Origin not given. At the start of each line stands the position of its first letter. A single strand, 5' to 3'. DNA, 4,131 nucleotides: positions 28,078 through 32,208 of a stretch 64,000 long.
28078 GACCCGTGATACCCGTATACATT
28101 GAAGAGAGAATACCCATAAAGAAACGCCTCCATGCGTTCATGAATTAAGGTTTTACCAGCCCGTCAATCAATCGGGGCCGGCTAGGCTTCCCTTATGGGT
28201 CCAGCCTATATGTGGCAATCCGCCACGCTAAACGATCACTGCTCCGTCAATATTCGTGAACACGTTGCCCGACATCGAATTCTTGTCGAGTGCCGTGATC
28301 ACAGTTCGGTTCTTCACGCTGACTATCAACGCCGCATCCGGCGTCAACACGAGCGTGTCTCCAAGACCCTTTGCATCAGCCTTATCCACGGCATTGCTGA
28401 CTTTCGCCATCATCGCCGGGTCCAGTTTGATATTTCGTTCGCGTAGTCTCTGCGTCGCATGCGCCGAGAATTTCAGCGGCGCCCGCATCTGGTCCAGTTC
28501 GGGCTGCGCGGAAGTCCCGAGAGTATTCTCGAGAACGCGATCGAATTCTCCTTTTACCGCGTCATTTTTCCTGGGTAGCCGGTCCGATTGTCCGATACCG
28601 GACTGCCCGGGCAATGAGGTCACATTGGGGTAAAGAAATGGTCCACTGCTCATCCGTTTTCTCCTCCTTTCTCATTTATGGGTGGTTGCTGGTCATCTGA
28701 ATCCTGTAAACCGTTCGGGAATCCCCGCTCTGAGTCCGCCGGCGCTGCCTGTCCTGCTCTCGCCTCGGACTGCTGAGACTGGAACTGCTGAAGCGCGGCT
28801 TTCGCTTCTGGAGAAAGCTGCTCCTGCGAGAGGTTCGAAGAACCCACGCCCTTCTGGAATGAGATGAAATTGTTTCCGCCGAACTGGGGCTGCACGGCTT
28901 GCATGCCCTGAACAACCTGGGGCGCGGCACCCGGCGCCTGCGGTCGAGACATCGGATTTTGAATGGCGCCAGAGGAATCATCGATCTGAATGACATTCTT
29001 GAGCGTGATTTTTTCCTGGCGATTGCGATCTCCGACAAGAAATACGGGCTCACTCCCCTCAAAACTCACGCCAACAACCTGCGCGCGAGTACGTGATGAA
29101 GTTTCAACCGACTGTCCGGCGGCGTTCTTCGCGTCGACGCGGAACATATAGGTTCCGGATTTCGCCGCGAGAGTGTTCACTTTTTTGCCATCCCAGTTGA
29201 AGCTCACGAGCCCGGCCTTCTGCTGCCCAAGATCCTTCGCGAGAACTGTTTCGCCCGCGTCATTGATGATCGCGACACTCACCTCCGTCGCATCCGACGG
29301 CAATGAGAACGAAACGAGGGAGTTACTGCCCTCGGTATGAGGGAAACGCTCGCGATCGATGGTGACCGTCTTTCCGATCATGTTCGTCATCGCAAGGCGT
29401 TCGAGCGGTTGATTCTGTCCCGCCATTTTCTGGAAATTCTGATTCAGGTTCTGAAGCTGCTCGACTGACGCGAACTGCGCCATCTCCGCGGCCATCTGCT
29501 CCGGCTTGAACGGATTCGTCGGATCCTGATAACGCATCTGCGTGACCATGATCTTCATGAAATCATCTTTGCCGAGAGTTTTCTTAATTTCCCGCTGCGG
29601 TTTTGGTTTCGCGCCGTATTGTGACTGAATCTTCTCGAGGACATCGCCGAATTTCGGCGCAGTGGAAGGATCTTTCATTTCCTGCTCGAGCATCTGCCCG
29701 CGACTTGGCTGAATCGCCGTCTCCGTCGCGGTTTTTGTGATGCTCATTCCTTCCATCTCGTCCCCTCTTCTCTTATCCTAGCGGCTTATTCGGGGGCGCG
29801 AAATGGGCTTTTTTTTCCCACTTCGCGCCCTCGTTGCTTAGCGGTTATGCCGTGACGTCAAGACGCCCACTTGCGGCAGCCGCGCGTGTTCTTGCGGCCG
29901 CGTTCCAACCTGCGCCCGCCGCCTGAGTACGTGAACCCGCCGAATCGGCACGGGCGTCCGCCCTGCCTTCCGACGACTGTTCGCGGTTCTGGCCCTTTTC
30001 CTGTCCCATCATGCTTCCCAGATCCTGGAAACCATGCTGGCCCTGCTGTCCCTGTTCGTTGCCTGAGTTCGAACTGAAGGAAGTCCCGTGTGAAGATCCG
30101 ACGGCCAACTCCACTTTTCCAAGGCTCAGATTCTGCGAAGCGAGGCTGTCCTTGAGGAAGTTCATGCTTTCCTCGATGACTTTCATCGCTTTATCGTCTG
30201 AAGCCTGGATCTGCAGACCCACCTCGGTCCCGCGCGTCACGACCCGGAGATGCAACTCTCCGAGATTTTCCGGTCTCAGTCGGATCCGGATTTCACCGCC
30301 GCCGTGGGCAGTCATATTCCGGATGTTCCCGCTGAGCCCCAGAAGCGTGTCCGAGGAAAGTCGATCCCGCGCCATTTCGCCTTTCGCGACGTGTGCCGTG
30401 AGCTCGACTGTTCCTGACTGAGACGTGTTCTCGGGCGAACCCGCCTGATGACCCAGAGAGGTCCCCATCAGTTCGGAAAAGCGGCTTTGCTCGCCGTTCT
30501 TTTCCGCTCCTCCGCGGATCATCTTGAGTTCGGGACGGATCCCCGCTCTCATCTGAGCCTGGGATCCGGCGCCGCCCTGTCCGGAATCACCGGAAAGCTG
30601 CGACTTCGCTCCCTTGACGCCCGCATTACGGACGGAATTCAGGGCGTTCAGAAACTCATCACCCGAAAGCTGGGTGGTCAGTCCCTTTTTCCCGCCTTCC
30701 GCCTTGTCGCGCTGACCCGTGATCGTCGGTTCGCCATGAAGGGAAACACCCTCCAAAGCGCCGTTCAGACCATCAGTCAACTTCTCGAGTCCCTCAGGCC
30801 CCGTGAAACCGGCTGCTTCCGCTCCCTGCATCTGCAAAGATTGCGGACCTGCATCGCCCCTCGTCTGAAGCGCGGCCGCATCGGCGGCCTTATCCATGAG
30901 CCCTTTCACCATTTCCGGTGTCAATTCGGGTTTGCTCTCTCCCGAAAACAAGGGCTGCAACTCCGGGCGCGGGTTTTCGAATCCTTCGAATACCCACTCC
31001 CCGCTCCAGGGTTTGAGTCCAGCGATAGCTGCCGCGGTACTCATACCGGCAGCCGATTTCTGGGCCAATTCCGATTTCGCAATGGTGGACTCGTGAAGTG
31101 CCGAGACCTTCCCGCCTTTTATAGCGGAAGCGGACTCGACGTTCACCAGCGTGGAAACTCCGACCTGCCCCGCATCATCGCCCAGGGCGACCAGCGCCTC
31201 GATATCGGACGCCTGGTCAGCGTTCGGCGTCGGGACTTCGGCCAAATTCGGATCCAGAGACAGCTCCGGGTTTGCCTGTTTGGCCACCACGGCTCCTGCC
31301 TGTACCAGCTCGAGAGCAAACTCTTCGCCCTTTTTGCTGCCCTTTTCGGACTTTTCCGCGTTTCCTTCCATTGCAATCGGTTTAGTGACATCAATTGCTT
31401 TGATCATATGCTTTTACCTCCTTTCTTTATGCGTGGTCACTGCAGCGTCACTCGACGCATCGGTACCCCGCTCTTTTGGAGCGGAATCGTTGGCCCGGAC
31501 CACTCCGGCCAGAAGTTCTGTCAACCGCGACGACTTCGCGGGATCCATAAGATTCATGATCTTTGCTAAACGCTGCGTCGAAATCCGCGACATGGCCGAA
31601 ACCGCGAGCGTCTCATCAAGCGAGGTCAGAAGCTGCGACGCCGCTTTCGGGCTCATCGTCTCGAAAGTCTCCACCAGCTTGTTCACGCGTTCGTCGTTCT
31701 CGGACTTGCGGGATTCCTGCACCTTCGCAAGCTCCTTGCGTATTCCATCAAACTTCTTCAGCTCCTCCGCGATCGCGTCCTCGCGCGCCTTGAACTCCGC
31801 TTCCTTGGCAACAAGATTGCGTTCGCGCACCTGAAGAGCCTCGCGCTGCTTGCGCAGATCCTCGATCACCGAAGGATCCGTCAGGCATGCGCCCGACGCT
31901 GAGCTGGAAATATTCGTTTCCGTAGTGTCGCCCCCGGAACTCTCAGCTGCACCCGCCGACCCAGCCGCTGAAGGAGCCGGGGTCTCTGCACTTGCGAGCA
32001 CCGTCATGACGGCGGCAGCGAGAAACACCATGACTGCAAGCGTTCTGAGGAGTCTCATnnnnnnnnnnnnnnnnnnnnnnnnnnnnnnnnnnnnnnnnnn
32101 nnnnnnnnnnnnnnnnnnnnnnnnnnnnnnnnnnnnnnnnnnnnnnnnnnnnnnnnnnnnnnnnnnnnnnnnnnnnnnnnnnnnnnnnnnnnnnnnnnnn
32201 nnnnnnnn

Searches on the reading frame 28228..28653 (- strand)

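Call 61: search_protein_families(library=pfam, proteins=[window:28228-28653:-], max_evalue=0.01)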
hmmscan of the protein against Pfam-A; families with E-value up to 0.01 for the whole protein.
window:28228-28653:- (141 aa): 1 family
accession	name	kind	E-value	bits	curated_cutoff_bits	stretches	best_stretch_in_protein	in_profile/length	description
PF12611.13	Flagellar_put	-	6.1e-14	51.9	21.1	1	117-140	1-24/24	Putative flagellar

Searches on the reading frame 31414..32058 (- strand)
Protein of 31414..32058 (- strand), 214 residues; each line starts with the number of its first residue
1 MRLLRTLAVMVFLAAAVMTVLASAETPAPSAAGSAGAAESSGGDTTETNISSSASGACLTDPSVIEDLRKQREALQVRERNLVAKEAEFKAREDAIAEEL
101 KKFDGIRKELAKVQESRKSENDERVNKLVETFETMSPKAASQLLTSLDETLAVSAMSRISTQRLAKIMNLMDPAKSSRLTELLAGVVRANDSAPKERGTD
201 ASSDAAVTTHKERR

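Call 6: search_protein_families(library=ncbifam, proteins=[window:31414-32058:-], max_evalue=0.1)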
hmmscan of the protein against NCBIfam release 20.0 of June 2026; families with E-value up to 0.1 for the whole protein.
window:31414-32058:- (214 aa): 4 families
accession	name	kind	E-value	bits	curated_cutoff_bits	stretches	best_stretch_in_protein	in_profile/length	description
NF047368.1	collar_FlbB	equivalog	1.3e-06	28.3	110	1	67-158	68-158/193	periplasmic-type flagellar collar protein FlbB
TIGR03319.1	RNase_Y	equivalog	0.018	13.5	454.35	1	66-161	76-171/514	ribonuclease Y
NF052498.1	TIGR_Tas_endo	equivalog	0.056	13.4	100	1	64-186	7-108/215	TIGR-Tas system RNA-guided endonuclease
NF009345.0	PRK12705.1-2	equivalog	0.069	11.7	904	1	66-158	92-178/509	hypothetical protein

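Call 61: search_protein_families(library=pfam, proteins=[window:31414-32058:-], max_evalue=0.01)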
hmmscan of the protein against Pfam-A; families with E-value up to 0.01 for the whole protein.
window:31414-32058:- (214 aa): 2 families
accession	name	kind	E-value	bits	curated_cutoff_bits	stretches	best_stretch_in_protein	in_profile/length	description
PF03448.22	MgtE_N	-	0.00017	22.5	25.9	1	130-183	44-97/102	MgtE intracellular N domain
PF21827.1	New_glue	-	0.0041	17.3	31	1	1-82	1-82/94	New glue protein family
